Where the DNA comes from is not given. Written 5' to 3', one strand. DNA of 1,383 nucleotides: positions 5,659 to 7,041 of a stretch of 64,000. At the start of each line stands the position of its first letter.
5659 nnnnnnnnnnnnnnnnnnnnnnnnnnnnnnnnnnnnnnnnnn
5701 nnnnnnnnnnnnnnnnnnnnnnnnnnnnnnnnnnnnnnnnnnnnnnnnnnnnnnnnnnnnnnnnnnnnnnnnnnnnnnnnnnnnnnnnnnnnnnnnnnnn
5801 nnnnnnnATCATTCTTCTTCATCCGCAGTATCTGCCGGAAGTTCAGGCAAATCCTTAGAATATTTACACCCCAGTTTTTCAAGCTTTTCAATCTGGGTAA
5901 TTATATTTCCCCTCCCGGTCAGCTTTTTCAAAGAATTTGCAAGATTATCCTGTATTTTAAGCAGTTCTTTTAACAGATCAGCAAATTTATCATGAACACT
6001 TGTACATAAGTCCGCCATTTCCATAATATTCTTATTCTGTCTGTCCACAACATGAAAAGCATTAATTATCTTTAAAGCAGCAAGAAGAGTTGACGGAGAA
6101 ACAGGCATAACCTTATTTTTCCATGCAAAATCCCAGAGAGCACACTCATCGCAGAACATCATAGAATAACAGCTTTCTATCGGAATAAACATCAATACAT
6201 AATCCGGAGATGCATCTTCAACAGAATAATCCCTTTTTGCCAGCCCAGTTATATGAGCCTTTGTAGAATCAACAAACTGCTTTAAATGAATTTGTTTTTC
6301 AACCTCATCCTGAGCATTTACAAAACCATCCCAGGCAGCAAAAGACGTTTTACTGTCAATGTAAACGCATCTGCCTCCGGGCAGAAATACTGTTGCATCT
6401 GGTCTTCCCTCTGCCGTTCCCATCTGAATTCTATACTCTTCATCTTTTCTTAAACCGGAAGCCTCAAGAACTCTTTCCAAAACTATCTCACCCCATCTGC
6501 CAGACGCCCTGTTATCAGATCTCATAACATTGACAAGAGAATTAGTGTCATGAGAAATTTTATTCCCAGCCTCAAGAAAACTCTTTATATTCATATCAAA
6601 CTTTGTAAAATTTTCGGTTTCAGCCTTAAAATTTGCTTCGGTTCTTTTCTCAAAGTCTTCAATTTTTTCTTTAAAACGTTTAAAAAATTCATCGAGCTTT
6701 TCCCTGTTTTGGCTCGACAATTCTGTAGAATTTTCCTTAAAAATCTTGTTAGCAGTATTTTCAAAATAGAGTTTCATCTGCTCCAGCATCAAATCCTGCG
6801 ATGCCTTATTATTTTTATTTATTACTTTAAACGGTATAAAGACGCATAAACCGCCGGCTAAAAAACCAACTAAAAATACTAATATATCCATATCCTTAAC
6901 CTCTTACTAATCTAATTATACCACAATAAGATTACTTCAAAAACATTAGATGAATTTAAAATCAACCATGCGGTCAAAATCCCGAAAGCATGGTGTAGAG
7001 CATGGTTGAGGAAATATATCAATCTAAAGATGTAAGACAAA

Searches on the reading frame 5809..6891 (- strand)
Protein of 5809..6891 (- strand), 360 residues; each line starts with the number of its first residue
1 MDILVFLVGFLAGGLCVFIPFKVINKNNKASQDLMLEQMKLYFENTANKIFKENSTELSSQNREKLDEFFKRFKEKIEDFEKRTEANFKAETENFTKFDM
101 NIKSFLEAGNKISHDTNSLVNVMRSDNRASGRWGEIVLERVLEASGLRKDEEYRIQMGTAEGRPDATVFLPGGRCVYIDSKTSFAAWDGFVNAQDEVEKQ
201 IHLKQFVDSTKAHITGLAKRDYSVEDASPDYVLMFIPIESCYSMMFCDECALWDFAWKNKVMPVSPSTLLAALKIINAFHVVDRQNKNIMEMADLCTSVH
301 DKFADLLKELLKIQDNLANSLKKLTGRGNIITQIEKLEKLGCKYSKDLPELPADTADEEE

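Call 41: search_protein_families(library=pfam, proteins=[window:5809-6891:-], max_evalue=0.00001)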
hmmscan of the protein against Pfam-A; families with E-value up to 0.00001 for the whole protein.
window:5809-6891:- (360 aa): 1 family
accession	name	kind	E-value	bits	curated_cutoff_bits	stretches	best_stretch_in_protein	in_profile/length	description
PF02646.22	RmuC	-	2.3e-73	247.3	26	1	64-346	1-290/291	RmuC family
